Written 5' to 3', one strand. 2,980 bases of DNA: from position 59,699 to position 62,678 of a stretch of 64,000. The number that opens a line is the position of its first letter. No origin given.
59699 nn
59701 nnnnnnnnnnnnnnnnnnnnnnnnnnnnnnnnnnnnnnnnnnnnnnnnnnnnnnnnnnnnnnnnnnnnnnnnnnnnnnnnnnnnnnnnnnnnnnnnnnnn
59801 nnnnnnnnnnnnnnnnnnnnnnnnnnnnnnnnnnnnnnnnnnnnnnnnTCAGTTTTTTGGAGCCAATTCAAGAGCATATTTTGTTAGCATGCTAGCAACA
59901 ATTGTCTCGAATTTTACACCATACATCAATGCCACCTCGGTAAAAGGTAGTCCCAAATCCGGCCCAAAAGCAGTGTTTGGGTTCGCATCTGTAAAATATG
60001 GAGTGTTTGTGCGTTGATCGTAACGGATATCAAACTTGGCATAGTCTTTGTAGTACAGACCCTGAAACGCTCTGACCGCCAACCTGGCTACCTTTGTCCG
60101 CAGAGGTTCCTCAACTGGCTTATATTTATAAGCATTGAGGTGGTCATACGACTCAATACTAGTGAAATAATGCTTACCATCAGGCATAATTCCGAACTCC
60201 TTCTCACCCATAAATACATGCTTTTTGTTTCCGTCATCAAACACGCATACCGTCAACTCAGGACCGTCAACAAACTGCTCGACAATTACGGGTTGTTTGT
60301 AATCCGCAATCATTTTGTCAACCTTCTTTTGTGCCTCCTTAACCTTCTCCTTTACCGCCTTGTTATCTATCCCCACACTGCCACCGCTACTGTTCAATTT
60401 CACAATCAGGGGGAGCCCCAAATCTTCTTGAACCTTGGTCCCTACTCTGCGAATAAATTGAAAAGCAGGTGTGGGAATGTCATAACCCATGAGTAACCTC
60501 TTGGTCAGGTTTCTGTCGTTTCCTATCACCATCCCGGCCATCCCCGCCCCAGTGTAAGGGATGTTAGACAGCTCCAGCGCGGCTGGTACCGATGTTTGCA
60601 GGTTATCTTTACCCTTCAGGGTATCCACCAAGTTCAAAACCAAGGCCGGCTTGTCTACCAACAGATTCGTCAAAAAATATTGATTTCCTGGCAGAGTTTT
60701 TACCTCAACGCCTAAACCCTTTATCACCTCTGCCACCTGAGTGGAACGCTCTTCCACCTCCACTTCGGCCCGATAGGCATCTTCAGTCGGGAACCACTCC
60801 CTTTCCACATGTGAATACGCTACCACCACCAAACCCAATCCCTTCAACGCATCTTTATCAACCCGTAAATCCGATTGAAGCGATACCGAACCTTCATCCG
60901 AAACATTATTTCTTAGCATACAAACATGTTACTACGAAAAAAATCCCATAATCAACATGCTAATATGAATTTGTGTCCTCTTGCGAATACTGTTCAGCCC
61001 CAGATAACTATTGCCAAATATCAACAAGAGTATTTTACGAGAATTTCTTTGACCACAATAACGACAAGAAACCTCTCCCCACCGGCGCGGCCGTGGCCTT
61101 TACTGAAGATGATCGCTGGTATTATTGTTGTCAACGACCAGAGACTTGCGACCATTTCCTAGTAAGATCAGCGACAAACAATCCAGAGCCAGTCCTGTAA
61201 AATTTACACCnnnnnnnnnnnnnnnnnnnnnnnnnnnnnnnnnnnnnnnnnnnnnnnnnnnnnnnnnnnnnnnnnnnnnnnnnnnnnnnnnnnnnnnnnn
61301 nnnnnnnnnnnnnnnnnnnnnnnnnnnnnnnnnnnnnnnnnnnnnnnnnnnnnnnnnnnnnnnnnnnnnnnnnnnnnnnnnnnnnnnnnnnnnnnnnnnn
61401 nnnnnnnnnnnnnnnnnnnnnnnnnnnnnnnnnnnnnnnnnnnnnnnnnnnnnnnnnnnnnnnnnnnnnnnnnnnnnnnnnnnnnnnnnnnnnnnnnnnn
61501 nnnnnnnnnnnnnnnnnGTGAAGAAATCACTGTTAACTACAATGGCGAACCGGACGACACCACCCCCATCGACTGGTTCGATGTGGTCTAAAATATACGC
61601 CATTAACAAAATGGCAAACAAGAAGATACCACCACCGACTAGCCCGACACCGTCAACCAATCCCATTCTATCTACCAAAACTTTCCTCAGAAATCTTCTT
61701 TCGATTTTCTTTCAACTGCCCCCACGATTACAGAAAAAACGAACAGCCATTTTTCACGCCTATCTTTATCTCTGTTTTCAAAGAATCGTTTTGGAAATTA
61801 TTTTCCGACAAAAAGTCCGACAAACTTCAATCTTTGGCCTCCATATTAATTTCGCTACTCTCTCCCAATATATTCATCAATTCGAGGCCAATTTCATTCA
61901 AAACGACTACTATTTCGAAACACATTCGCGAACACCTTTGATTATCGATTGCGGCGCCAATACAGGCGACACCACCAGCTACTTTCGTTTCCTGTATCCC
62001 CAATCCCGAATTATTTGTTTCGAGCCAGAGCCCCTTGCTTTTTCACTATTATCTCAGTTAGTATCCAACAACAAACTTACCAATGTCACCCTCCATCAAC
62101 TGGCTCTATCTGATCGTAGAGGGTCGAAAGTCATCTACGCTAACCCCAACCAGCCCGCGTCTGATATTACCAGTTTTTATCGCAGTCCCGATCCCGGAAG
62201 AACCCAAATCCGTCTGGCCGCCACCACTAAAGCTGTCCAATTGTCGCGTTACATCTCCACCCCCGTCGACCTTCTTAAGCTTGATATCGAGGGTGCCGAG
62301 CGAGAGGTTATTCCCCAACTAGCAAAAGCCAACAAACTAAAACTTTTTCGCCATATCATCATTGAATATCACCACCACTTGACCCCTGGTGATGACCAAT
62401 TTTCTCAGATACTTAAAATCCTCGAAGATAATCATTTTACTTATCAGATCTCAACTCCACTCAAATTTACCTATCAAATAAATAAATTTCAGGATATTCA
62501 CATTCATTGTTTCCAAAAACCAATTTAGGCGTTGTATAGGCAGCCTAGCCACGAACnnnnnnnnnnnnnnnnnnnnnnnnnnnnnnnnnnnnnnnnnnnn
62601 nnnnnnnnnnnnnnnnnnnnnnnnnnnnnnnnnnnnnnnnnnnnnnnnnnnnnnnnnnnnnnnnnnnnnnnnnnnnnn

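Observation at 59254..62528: Divergent five-gene locus pairing a Ddl-family ATP-grasp ligase and a C39-like papain-fold peptidase with a Cys-rich mini-protein, a minimal SET methyltransferase and an FkbM methyltransferase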

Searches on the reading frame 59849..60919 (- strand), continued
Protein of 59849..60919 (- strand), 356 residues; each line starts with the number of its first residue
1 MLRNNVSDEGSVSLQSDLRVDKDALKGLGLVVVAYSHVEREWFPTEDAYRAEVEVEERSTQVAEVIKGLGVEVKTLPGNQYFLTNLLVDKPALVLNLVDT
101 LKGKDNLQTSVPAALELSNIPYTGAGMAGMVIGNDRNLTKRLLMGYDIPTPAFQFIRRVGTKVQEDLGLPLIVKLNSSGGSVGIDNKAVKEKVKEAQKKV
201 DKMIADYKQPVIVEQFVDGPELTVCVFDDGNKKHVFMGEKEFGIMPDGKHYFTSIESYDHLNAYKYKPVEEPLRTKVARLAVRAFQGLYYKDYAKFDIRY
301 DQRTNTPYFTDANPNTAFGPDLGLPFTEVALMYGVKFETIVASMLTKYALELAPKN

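Call 66: fold_search(model_id=the predicted structure, library=pdb)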
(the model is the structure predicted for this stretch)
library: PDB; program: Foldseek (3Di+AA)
matches with E <= 10: 1396; with E <= 0.001: 596
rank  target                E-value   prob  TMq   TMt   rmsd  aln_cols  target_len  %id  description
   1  8evy_C                2.9e-21  1.00  0.67  0.75   4.1       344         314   21  DdlB from Pseudomonas aeruginosa PAO1 in complex with ATP and D-ala-D-ala (released 2023-08-30)
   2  8evy_A                5.9e-21  1.00  0.70  0.78   3.8       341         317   20  DdlB from Pseudomonas aeruginosa PAO1 in complex with ATP and D-ala-D-ala (released 2023-08-30)
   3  8evz_A                7.0e-21  1.00  0.69  0.78   4.1       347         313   20  DdlB from Pseudomonas aeruginosa PAO1 in complex with ADP and phosphorylated D-cycloserine (released 2023-08-30)
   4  8evz_C                2.6e-20  1.00  0.70  0.79   4.2       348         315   21  DdlB from Pseudomonas aeruginosa PAO1 in complex with ADP and phosphorylated D-cycloserine (released 2023-08-30)
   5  3lwb_A                3.8e-20  1.00  0.65  0.71   5.3       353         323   17  Crystal Structure of apo D-alanine:D-alanine Ligase (Ddl) from Mycobacterium tuberculosis (released 2010-03-09)
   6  8evx_B                4.5e-20  1.00  0.67  0.77   5.2       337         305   20  DdlA from Pseudomonas aeruginosa PAO1 in complex with ADP and phosphorylated D-cycloserine (released 2023-08-30)
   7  3lwb_B                3.9e-19  1.00  0.65  0.76   4.3       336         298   18  Crystal Structure of apo D-alanine:D-alanine Ligase (Ddl) from Mycobacterium tuberculosis (released 2010-03-09)
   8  4c5a_B                6.7e-19  1.00  0.69  0.79   3.8       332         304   19  The X-ray crystal structures of D-alanyl-D-alanine ligase in complex ADP and D-cycloserine phosphate (released 2015-01-21)
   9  5bph_B                1.2e-18  1.00  0.65  0.75   4.6       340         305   21  Crystal structure of AMP complexed D-alanine-D-alanine ligase(DDL) from Yersinia pestis (released 2016-03-02)
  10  3r5x_B                1.3e-18  1.00  0.69  0.83   3.8       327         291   17  Crystal Structure of D-alanine--D-Alanine Ligase from Bacillus anthracis complexed with ATP (released 2011-04-06)
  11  8evv_A                1.8e-18  1.00  0.68  0.71   6.2       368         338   19  Apo form of DdlA from Pseudomonas aeruginosa PAO1 (released 2023-08-30)
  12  4zqi_C                2.0e-18  1.00  0.64  0.73   5.3       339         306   21  Crystal structure of Apo D-alanine-D-alanine ligase(DDL) from Yersinia pestis (released 2016-01-13)
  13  8evv_C                2.1e-18  1.00  0.65  0.73   5.9       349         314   19  Apo form of DdlA from Pseudomonas aeruginosa PAO1 (released 2023-08-30)
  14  1iow                  2.5e-18  1.00  0.68  0.78   4.5       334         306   20  COMPLEX OF Y216F D-ALA:D-ALA LIGASE WITH ADP AND A PHOSPHORYL PHOSPHINATE (released 1997-02-12)
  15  3r5x_D                2.6e-18  1.00  0.67  0.77   5.1       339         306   20  Crystal Structure of D-alanine--D-Alanine Ligase from Bacillus anthracis complexed with ATP (released 2011-04-06)
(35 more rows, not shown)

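Call 76: search_protein_families(library=pfam, proteins=[L103:5395-5880:-, L004:9288-9968:+, L052:8570-9106:+, L019:519-1076:+, L004:11164-12408:+], max_evalue=1)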
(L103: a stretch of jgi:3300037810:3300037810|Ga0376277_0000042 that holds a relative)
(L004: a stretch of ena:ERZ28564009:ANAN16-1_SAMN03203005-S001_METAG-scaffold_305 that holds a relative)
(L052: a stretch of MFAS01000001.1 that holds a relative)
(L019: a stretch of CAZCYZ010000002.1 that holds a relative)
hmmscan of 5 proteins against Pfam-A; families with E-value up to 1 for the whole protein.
L103:5395-5880:- (161 aa): 3 families
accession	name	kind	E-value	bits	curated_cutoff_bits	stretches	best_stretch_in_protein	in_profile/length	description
PF20603.3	Bact_hydrolase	-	2.7e-59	200.1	27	1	2-158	4-159/160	Bacterial hydrolase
PF18718.6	CxC5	-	0.01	16.4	26.9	1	120-155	30-65/117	CxC5 like cysteine cluster associated with KDZ transposases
PF23499.1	YnfU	-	0.034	14.5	27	1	126-152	4-30/49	YnfU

L004:9288-9968:+ (226 aa): 1 family
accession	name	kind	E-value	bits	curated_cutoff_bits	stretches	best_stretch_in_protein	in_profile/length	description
PF13302.13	Acetyltransf_3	-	0.0035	18.5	25.4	1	91-191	66-138/138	Acetyltransferase (GNAT) domain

L052:8570-9106:+ (178 aa): 4 families
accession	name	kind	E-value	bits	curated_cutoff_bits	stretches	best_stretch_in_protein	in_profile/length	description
PF13302.13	Acetyltransf_3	-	1.7e-08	35.7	25.4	1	27-158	11-138/138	Acetyltransferase (GNAT) domain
PF13523.12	Acetyltransf_8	-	0.16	12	27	1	42-164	21-144/145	Acetyltransferase (GNAT) domain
PF18904.5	DUF5660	-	0.17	12.5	24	1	12-71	43-99/109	Domain of unknown function (DUF5660)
PF10225.14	NEMP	-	0.29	11.2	28.7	1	28-61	210-243/249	NEMP family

L019:519-1076:+ (185 aa): 5 families
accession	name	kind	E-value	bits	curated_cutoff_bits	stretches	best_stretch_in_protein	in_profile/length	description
PF13529.12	Peptidase_C39_2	-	8.7e-11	43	24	1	13-144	6-142/143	Peptidase_C39 like family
PF03412.21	Peptidase_C39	-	4.9e-05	23.6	22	1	123-163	84-121/133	Peptidase C39 family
PF12385.14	Peptidase_C70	-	0.0015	18.9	19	1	17-155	15-134/141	Papain-like cysteine protease AvrRpt2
PF21819.3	DUF6885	-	0.11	12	27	1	21-54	21-54/251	Family of unknown function (DUF6885)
PF14399.12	BtrH_N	-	0.22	12.2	29.7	1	92-144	80-134/134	Butirosin biosynthesis protein H, N-terminal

L004:11164-12408:+ (414 aa): 4 families
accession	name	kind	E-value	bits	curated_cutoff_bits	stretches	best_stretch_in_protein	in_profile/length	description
PF13302.13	Acetyltransf_3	-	1.8e-10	42.1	25.4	1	33-172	9-138/138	Acetyltransferase (GNAT) domain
PF13529.12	Peptidase_C39_2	-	6e-07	30.6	24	1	210-354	3-143/143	Peptidase_C39 like family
PF03412.21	Peptidase_C39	-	3.6e-06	27.3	22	1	212-262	4-50/133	Peptidase C39 family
PF05023.20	Phytochelatin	-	0.22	11.2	24.9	1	213-239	42-68/210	Phytochelatin synthase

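Call 79: search_protein_families(library=padloc, proteins=[window:59849-60919:-], max_evalue=0.01)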
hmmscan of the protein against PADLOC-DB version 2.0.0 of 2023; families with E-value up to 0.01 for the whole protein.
window:59849-60919:- (356 aa): 0 families

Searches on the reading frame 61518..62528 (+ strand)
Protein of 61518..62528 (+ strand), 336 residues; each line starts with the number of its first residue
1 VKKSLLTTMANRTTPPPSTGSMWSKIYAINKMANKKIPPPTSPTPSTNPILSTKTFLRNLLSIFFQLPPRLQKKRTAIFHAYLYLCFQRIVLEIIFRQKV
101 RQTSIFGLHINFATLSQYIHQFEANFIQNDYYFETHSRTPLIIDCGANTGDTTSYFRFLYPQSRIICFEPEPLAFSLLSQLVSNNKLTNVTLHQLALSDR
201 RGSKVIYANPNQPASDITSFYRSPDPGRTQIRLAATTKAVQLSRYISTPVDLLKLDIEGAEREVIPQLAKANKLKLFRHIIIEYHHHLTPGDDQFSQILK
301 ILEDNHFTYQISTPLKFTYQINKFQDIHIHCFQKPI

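Call 3: search_protein_families(library=pfam, proteins=[window:61518-62528:+], max_evalue=0.01)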
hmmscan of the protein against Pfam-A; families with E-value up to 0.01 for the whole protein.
window:61518-62528:+ (336 aa): 1 family
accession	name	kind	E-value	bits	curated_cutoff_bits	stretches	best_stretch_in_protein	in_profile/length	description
PF05050.19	Methyltransf_21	-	9.1e-16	58.9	22.7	1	144-307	1-171/173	Methyltransferase FkbM domain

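Call 6: search_protein_families(library=ncbifam, proteins=[window:61518-62528:+], max_evalue=0.01)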
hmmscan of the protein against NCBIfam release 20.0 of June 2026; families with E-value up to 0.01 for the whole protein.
window:61518-62528:+ (336 aa): 1 family
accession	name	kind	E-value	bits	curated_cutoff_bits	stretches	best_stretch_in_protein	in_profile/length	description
TIGR01444.1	fkbM_fam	subfamily_domain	8e-28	97.7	37.7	1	142-285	2-143/143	FkbM family methyltransferase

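Call 79: search_protein_families(library=padloc, proteins=[window:61581-62528:+], max_evalue=0.01)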
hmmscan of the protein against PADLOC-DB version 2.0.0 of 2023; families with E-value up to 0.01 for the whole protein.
window:61581-62528:+ (315 aa): 0 families
